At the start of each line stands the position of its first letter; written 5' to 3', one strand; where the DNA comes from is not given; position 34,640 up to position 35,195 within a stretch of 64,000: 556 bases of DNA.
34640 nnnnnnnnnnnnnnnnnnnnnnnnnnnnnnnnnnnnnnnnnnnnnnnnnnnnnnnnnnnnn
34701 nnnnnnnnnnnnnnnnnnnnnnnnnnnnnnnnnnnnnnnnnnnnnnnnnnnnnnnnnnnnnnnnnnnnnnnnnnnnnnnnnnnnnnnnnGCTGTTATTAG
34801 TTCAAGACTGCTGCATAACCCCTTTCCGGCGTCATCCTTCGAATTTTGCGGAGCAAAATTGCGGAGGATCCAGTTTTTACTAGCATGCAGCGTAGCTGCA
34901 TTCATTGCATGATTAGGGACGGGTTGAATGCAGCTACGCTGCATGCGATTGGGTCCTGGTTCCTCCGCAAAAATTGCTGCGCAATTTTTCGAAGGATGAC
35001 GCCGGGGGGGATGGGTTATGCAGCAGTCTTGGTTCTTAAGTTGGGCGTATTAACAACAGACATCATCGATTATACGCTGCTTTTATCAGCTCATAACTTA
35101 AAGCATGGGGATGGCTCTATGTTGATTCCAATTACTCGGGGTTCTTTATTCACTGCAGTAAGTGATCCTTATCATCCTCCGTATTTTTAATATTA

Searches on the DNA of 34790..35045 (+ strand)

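Call 46: search_dna_similar(query=window:34790-35045:+, collection=plasmids, mode=distant, max_evalue=0.01, max_rows=30)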
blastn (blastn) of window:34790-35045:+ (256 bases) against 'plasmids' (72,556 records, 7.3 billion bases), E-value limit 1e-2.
No match.

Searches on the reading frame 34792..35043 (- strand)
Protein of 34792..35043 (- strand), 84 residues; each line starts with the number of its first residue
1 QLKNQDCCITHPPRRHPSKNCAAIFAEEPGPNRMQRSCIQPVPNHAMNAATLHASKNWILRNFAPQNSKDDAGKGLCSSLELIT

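Call 51: find_homologous_proteins(query=A2, max_evalue=0.01)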
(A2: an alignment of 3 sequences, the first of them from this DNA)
Query A2 (3 sequences) (84 aa, profile of the alignment): 6 proteins with E <= 0.01 among 1490 candidates.
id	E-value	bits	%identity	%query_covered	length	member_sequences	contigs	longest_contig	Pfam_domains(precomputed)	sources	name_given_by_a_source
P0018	5.5e-21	92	72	55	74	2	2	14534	-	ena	-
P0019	1.9e-20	90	49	44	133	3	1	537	-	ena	-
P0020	1.7e-17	81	68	61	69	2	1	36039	-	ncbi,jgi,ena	jgi:hypothetical protein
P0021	6.8e-16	76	63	56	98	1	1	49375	-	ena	-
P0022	1.9e-8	52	96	31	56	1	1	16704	-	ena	-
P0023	5.7e-8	50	81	31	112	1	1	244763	-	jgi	jgi:hypothetical protein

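Call 52: find_encoding_contigs(protein=P0020, flank=10000, max_places=4)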
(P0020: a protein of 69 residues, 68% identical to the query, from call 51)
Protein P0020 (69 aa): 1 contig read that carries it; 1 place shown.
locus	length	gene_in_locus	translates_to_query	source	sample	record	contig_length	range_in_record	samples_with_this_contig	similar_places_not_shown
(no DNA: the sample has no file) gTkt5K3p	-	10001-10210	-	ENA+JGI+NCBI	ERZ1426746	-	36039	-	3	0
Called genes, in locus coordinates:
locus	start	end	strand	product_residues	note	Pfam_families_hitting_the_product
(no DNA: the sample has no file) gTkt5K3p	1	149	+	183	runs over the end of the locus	PF13302:Acetyltransf_3, PF00583:Acetyltransf_1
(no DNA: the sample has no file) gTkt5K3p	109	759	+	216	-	PF03073:TspO_MBR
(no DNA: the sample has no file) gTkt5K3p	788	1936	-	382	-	PF00293:NUDIX (weak)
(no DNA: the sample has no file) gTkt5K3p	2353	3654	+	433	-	PF01636:APH (weak)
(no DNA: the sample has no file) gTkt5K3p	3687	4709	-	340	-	PF04229:GrpB, PF00583:Acetyltransf_1 (weak), PF13302:Acetyltransf_3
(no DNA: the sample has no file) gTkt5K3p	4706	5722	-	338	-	PF01636:APH, PF01633:Choline_kinase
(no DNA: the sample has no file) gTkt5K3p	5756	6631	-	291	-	PF12796:Ank_2 (faint)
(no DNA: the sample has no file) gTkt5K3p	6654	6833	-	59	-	-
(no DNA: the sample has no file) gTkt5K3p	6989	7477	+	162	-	PF04199:Cyclase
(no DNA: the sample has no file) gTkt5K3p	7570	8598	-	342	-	PF17761:DUF1016_N, PF06250:YhcG_C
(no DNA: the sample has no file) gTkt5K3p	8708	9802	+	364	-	PF01636:APH (weak)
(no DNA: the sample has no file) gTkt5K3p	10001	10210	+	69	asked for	-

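Call 53: find_encoding_contigs(protein=P0018, flank=10000, max_places=4)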
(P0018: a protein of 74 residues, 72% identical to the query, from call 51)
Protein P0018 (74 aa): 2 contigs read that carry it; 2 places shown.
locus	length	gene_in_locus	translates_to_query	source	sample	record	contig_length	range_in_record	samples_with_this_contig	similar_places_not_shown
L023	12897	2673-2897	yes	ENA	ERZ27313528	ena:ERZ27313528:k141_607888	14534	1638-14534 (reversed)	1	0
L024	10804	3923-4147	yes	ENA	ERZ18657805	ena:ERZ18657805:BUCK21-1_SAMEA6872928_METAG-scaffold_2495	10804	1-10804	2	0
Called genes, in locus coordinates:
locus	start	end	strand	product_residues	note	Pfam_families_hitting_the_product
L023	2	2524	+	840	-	?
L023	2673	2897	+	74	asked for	-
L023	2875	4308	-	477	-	PF00224:PK, PF02887:PK_C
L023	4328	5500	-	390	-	PF00162:PGK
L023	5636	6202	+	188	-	PF00702:Hydrolase (weak), PF08282:Hydrolase_3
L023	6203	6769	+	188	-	PF06835:LptC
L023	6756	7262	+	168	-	PF03968:LptD_N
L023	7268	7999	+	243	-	PF00005:ABC_tran, PF13304:AAA_21 (faint), PF12399:BCA_ABC_TP_C (weak)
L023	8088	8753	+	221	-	PF00142:Fer4_NifH (weak), PF01656:CbiA, PF06564:CBP_BcsQ (faint), PF09140:MipZ (weak), PF10609:ParA (weak), PF13614:AAA_31, PF09140:MipZ (weak), PF13614:AAA_31 (weak)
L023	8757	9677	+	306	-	PF02195:ParB_N, PF17762:HTH_ParB, PF08535:KorB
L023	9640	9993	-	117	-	-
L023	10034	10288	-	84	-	PF03937:Sdh5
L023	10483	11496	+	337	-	PF01180:DHO_dh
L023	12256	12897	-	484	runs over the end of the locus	-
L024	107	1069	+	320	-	PF13793:Pribosyltran_N, PF00156:Pribosyltran, PF14572:Pribosyl_synth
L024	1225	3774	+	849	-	PF02861:Clp_N, PF13191:AAA_16 (weak), PF23569:NBD_SMAX1, PF00004:AAA, PF17871:AAA_lid_9, PF07724:AAA_2, PF07728:AAA_5, PF10431:ClpB_D2-small, +7 more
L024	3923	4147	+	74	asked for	-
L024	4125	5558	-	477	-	PF00224:PK, PF02887:PK_C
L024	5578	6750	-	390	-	PF00162:PGK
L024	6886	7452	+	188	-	PF00702:Hydrolase (weak), PF08282:Hydrolase_3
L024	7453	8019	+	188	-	PF06835:LptC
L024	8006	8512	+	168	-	PF03968:LptD_N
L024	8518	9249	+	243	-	PF00005:ABC_tran, PF13304:AAA_21 (faint), PF12399:BCA_ABC_TP_C (weak)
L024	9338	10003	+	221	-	PF00142:Fer4_NifH (weak), PF01656:CbiA, PF06564:CBP_BcsQ (faint), PF09140:MipZ (weak), PF10609:ParA (weak), PF13614:AAA_31, PF09140:MipZ (weak), PF13614:AAA_31 (weak)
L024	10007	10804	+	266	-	?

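Call 54: find_encoding_contigs(protein=P0021, flank=10000, max_places=4)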
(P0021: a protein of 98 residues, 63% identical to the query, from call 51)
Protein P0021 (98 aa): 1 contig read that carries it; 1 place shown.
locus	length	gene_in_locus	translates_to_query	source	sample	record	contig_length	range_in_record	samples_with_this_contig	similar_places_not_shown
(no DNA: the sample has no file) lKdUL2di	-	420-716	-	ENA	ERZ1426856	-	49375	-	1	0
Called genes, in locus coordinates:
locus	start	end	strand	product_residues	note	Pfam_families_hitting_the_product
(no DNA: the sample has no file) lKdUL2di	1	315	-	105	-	?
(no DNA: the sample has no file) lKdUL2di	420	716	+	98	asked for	-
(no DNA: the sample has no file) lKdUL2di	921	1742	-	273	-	PF16331:TolA_bind_tri, PF13525:YfiO (faint), PF13174:TPR_6 (faint), PF13428:TPR_14 (faint), PF13432:TPR_16 (faint), PF14559:TPR_19 (faint), PF07719:TPR_2 (faint), PF13181:TPR_8 (faint)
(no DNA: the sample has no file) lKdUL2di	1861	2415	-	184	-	PF00691:OmpA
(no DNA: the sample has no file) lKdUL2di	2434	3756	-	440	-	PF04052:TolB_N, PF26550:Tricorn_2nd, PF25174:Beta-prop_THOC3 (faint), PF07676:PD40 (weak), PF26550:Tricorn_2nd (weak), PF07676:PD40, PF26549:Tricorn_N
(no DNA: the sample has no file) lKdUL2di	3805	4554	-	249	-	PF06519:TolA, PF13103:TonB_2, PF03544:TonB_C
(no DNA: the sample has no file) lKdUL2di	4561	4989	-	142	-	PF02472:ExbD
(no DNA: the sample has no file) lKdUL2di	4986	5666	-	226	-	PF01618:MotA_ExbB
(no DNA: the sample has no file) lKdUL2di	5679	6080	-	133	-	PF13279:4HBT_2, PF03061:4HBT (weak)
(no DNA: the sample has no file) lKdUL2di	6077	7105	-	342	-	PF05496:RuvB_N, PF00004:AAA, PF07728:AAA_5 (faint), PF17864:AAA_lid_4, PF05491:WHD_RuvB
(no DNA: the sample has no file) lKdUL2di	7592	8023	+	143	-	-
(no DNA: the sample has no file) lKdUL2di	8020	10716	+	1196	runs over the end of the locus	-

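Call 55: find_encoding_contigs(protein=P0022, flank=10000, max_places=4)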
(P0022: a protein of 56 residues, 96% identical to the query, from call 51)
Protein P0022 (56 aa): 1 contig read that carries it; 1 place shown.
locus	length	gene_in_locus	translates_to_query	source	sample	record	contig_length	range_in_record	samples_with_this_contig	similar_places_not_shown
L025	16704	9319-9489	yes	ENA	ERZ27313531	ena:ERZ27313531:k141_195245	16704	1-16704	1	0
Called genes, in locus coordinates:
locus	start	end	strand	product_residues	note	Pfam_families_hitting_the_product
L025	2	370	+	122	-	?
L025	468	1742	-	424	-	-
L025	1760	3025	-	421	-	-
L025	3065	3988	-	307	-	-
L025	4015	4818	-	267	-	PF04564:U-box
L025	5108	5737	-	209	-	PF13302:Acetyltransf_3, PF13420:Acetyltransf_4, PF00583:Acetyltransf_1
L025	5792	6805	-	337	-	-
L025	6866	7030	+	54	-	-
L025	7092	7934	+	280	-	PF02498:Bro-N (faint)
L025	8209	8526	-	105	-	PF01381:HTH_3 (weak)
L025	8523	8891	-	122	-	PF06296:RelE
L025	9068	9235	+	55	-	PF03992:ABM (weak)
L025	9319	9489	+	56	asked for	-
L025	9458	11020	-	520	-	PF00890:FAD_binding_2, PF01266:DAO, PF03486:HI0933_like, PF07992:Pyr_redox_2 (weak), PF12831:FAD_oxidored (faint), PF02910:Succ_DH_flav_C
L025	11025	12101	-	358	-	PF00294:PfkB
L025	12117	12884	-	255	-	PF03372:Exo_endo_phos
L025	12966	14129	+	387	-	PF08442:ATP-grasp_2, PF13549:ATP-grasp_5, PF24948:Citrate_synth_N, PF00549:Ligase_CoA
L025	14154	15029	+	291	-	PF02629:CoA_binding, PF13607:Succ_CoA_lig, PF00549:Ligase_CoA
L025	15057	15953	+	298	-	PF08543:Phos_pyr_kin, PF00294:PfkB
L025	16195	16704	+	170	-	?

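Call 56: find_encoding_contigs(protein=P0023, flank=10000, max_places=4)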
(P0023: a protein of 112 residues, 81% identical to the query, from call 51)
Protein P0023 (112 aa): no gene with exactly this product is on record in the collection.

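Call 57: find_encoding_contigs(protein=P0019, flank=10000, max_places=4)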
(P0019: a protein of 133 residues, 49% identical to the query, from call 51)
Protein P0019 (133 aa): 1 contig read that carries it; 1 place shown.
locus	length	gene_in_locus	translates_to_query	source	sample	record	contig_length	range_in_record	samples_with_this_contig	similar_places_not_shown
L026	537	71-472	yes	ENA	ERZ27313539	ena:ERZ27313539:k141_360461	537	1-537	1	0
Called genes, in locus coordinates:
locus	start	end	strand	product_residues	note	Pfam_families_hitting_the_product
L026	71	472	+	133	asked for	-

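Call 64: list_cluster_members(proteins=[L024:5578-6750:-, L024:4125-5558:-, L025:9458-11020:-, L025:12966-14129:+])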
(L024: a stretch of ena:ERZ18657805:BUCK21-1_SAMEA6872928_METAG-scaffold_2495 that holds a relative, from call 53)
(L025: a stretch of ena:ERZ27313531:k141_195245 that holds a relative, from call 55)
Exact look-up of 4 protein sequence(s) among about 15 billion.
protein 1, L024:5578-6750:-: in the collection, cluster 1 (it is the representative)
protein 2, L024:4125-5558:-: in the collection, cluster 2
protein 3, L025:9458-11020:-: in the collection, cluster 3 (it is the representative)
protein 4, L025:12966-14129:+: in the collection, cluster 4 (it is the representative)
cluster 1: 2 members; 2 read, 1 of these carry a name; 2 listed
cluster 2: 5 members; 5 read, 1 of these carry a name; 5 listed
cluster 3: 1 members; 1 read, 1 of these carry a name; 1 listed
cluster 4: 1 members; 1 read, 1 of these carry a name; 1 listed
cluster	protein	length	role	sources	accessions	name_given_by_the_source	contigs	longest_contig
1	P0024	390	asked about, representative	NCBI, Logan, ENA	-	-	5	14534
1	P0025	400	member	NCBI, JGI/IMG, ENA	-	phosphoglycerate kinase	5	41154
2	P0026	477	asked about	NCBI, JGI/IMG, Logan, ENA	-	pyruvate kinase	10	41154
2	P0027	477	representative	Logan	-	-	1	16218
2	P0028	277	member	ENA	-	-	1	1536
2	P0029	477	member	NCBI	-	-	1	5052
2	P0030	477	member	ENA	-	-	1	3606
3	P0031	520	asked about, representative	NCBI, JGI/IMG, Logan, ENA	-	L-aspartate oxidase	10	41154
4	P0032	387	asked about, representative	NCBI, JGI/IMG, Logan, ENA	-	succinyl-CoA synthetase beta subunit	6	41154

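Call 65: find_encoding_contigs(protein=P0026, flank=3000, max_places=10)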
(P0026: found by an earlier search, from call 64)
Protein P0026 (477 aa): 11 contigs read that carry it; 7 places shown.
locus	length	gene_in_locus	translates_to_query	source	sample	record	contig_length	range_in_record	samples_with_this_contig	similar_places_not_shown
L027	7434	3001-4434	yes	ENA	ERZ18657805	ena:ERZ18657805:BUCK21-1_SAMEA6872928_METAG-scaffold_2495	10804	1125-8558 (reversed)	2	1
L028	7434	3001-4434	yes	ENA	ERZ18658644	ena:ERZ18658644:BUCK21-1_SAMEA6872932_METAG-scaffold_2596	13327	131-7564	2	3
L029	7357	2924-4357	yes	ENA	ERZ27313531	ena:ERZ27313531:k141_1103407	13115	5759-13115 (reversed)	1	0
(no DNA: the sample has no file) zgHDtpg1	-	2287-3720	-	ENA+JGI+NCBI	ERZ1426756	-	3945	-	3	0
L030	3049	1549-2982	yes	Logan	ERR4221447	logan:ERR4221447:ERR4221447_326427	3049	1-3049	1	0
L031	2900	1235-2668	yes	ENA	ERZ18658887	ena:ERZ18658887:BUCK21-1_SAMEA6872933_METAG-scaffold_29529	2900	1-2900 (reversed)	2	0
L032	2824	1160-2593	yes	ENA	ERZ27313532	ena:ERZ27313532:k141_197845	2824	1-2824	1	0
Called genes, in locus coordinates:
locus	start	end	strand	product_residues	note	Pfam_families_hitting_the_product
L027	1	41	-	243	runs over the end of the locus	PF00005:ABC_tran, PF13304:AAA_21 (faint), PF12399:BCA_ABC_TP_C (weak)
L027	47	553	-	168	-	PF03968:LptD_N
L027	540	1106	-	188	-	PF06835:LptC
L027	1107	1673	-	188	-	PF00702:Hydrolase (weak), PF08282:Hydrolase_3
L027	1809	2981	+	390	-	PF00162:PGK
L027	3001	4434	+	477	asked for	PF00224:PK, PF02887:PK_C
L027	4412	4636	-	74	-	-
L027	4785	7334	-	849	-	PF02861:Clp_N, PF13191:AAA_16 (weak), PF23569:NBD_SMAX1, PF00004:AAA, PF17871:AAA_lid_9, PF07724:AAA_2, PF07728:AAA_5, PF10431:ClpB_D2-small, +7 more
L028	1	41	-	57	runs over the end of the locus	?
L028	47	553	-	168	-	PF03968:LptD_N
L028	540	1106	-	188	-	PF06835:LptC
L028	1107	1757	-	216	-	PF00702:Hydrolase (weak), PF08282:Hydrolase_3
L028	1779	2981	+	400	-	PF00162:PGK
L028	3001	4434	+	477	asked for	PF00224:PK, PF02887:PK_C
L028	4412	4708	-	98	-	-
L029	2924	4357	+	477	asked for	PF00224:PK, PF02887:PK_C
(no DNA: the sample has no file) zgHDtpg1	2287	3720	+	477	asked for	PF00224:PK, PF02887:PK_C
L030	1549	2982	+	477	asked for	PF00224:PK, PF02887:PK_C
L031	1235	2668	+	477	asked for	PF00224:PK, PF02887:PK_C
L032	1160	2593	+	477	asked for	PF00224:PK, PF02887:PK_C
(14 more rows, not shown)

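Call 84: find_encoding_contigs(protein=P0027, flank=3000, max_places=3)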
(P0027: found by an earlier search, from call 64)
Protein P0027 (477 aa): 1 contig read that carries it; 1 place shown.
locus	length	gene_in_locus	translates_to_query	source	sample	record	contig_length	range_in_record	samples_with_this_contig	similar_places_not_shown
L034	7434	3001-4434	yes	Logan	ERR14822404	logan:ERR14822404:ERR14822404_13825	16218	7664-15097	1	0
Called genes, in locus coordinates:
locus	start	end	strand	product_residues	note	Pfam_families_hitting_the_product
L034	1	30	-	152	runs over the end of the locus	PF00005:ABC_tran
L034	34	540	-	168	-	PF03968:LptD_N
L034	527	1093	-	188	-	PF06835:LptC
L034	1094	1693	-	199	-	PF00702:Hydrolase (weak), PF08282:Hydrolase_3 (weak)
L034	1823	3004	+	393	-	PF00162:PGK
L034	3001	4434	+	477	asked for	PF00224:PK, PF02887:PK_C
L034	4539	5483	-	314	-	PF04754:Transposase_31, PF27070:HTH_Rpn_C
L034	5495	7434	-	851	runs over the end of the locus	PF02861:Clp_N, PF23569:NBD_SMAX1, PF00004:AAA, PF13191:AAA_16 (weak), PF17871:AAA_lid_9, PF07724:AAA_2, PF07728:AAA_5, PF10431:ClpB_D2-small, +9 more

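Call 85: find_encoding_contigs(protein=P0029, flank=3000, max_places=3)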
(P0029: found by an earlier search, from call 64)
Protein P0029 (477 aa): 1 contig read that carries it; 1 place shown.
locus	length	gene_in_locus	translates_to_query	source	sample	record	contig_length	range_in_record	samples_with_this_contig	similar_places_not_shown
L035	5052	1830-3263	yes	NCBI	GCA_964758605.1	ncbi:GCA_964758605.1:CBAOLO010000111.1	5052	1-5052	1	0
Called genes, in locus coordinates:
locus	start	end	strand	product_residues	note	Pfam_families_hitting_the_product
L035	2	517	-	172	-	?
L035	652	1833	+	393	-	PF00162:PGK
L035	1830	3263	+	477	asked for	PF00224:PK, PF02887:PK_C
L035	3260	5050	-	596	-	?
